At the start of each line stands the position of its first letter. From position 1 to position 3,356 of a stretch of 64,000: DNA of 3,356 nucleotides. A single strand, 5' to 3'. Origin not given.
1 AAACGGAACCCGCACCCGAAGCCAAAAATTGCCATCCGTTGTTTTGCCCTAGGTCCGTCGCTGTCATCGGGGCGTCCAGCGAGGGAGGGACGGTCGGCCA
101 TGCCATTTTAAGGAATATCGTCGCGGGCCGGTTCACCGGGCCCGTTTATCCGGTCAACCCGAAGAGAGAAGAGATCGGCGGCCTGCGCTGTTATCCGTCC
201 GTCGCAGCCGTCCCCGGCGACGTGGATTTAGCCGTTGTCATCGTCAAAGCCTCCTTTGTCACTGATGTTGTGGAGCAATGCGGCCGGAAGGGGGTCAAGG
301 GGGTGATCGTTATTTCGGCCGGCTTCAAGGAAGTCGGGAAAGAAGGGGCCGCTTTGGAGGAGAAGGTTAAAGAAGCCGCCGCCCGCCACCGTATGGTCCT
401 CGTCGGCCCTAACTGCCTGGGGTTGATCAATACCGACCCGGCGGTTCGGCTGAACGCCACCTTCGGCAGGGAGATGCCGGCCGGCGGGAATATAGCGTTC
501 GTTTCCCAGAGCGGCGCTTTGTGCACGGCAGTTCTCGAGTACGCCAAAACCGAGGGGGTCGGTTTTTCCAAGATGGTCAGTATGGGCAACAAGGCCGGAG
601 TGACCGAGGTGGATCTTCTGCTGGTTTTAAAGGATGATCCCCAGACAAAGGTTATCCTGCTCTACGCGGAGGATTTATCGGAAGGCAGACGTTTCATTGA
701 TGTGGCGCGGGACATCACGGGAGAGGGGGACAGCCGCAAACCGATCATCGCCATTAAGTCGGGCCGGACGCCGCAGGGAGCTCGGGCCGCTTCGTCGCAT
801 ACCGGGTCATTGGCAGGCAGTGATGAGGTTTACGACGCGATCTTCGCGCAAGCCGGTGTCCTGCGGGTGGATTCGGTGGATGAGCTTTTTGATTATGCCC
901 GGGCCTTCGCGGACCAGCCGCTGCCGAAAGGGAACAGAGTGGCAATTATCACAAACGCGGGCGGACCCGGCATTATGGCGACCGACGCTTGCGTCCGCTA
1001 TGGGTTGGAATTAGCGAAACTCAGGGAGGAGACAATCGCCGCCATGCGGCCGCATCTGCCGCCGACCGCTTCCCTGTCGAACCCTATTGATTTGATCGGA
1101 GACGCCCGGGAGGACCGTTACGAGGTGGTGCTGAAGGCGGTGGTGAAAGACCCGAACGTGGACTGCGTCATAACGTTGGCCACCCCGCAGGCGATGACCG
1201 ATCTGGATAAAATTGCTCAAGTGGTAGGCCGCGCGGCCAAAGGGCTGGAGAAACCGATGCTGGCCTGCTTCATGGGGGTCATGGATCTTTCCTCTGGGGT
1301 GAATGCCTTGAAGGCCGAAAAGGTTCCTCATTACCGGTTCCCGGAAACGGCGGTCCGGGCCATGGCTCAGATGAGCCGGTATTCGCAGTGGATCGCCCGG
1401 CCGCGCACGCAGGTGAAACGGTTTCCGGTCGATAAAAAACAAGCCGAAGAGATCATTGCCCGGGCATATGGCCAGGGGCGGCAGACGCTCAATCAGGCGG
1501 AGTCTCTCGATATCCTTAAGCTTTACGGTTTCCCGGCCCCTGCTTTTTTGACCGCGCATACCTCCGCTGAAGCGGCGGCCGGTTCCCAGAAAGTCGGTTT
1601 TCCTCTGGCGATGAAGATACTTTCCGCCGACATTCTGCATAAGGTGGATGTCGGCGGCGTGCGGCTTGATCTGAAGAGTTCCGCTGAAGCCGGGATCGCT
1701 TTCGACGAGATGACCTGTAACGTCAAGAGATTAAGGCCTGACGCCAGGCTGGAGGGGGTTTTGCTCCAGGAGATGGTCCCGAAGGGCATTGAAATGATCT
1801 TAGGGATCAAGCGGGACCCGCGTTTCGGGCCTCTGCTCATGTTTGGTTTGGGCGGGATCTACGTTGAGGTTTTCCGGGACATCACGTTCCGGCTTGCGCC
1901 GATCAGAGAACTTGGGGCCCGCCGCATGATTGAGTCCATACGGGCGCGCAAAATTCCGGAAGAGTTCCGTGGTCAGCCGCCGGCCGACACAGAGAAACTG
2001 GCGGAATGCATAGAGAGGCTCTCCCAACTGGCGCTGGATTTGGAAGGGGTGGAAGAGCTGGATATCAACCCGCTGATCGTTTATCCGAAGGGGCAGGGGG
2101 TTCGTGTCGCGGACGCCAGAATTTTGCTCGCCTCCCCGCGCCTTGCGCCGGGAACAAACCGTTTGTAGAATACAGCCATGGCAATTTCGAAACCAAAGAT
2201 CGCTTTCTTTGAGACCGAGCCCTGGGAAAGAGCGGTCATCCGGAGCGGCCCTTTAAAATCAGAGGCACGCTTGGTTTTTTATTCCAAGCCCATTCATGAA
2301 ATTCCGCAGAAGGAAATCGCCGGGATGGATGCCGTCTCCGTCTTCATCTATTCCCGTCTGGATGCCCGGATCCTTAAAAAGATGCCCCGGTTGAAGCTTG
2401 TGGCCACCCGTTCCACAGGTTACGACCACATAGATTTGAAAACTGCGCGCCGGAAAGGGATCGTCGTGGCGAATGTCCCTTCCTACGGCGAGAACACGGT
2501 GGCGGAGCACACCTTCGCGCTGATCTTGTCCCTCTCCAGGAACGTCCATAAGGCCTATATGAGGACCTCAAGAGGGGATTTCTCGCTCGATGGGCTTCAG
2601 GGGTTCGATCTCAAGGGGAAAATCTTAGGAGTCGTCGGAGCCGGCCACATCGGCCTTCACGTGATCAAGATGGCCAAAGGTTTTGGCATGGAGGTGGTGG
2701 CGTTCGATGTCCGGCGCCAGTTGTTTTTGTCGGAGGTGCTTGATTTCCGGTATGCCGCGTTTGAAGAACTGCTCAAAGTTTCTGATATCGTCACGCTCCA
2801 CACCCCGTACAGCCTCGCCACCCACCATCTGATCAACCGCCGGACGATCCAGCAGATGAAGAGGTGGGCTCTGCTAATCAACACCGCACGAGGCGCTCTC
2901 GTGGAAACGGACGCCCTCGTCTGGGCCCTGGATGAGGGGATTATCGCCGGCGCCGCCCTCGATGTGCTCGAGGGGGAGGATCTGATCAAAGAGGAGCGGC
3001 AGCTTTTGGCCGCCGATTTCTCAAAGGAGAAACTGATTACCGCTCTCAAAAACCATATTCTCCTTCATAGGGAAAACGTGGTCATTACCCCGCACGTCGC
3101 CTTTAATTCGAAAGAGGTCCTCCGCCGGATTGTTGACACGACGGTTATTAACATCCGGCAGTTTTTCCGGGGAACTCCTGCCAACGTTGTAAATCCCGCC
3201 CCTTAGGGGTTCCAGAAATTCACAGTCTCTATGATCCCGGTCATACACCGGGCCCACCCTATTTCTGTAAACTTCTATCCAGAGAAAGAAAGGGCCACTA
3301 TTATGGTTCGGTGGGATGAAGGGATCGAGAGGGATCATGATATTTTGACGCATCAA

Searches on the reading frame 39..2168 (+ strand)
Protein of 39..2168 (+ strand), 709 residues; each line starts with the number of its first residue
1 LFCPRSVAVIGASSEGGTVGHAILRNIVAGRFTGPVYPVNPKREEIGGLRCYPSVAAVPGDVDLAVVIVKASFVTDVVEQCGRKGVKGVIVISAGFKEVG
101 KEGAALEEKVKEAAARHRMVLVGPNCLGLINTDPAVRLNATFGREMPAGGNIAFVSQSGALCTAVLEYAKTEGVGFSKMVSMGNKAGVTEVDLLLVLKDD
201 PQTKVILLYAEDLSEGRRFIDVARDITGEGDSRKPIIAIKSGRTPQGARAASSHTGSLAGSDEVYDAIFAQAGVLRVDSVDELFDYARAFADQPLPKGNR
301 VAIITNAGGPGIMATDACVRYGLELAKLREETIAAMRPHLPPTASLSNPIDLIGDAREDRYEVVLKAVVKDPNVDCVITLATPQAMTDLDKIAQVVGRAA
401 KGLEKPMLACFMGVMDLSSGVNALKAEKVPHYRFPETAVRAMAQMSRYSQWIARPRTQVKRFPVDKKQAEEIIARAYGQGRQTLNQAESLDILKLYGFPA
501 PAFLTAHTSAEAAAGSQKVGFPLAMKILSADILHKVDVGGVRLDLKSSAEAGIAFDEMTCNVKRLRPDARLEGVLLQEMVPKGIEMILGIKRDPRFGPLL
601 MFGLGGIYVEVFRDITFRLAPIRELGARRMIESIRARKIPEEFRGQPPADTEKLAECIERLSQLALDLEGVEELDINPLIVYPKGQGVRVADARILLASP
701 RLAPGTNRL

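Call 3: search_protein_families(library=pfam, proteins=[window:39-2168:+], max_evalue=0.01)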
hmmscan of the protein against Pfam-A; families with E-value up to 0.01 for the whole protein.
window:39-2168:+ (709 aa): 6 families
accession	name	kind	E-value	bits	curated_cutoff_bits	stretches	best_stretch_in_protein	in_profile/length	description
PF13549.11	ATP-grasp_5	-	7.5e-75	251.5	27.6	1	476-696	2-220/221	ATP-grasp domain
PF13607.11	Succ_CoA_lig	-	4.2e-55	185.7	27.4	1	150-290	2-138/138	Succinyl-CoA ligase like flavodoxin domain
PF13380.12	CoA_binding_2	-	1.6e-26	93.5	22.8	1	5-131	1-115/116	CoA binding domain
PF19045.5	Ligase_CoA_2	-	2.4e-15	57.4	23.7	1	301-451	1-154/162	Ligase-CoA domain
PF02629.25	CoA_binding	-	5e-14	53.3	22.3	1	5-95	4-97/97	CoA binding domain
PF00549.24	Ligase_CoA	-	0.00066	20.3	24.5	0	155-209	1-57/128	CoA-ligase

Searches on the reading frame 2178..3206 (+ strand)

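Call 3: search_protein_families(library=pfam, proteins=[window:2178-3206:+], max_evalue=0.01)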
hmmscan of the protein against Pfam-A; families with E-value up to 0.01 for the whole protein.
window:2178-3206:+ (342 aa): 4 families
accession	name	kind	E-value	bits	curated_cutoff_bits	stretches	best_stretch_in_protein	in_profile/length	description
PF02826.25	2-Hacid_dh_C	-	3.5e-51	173.5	25.1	1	113-308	1-178/178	D-isomer specific 2-hydroxyacid dehydrogenase, NAD binding domain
PF00389.36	2-Hacid_dh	-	2.4e-30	105.4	24.6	1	31-339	21-134/134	D-isomer specific 2-hydroxyacid dehydrogenase, catalytic domain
PF01262.27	AlaDh_PNT_C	-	1e-05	25.5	23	1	152-237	33-129/214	Alanine dehydrogenase/PNT, C-terminal domain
PF13478.12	XdhC_C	-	0.0068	17.4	29.7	0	151-183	2-34/125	XdhC Rossmann domain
